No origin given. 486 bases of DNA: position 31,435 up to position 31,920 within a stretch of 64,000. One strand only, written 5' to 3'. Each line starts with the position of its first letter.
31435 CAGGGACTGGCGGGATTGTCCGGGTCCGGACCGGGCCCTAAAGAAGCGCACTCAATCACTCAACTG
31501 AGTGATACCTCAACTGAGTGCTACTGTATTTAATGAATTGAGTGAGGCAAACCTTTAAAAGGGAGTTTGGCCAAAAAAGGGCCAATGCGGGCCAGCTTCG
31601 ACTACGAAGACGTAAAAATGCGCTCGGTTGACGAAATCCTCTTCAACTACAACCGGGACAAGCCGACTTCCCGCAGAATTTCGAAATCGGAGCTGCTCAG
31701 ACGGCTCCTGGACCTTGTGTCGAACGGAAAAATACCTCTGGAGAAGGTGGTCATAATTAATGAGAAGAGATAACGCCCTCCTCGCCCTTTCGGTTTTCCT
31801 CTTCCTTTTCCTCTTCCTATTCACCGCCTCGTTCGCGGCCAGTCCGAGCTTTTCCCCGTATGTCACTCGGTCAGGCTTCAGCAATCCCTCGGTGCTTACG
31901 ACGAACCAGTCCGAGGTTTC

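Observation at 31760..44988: Two adjacent giant surface proteins built from a repeated ~100-aa module with a conserved C-x8-14-[WY]GCP cysteine pair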

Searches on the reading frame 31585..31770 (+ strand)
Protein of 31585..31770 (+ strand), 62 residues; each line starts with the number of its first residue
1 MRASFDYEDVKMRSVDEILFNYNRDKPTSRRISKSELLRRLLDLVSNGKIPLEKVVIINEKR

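Call 57: search_protein_families(library=pfam, proteins=[window:31585-31770:+], max_evalue=0.01)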
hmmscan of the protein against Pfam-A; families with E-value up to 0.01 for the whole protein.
window:31585-31770:+ (62 aa): 0 families

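Call 79: search_solved_structures(query=window:31585-31770:+, max_evalue=10)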
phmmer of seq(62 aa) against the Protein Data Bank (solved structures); distinct sequences matched with E-value up to 10: 0.

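Call 80: search_protein_families(library=pfam, proteins=[window:31585-31770:+], max_evalue=10)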
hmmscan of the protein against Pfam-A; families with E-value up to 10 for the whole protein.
seq(62 aa): 0 families

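Call 83: find_related_loci(query=A5, collection=metagenome_contigs, flank=10000)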
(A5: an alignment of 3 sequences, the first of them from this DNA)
Query A5 (62 aa) in metagenome_contigs; peptide patterns used: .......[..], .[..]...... (x = any residue, [..] = any of these).
83 stretches matched a pattern; 1 encode a relative of the query (tblastn E <= 1e-3); 1 distinct loci.
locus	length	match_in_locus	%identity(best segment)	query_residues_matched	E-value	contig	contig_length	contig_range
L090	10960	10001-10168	88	1-56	1e-29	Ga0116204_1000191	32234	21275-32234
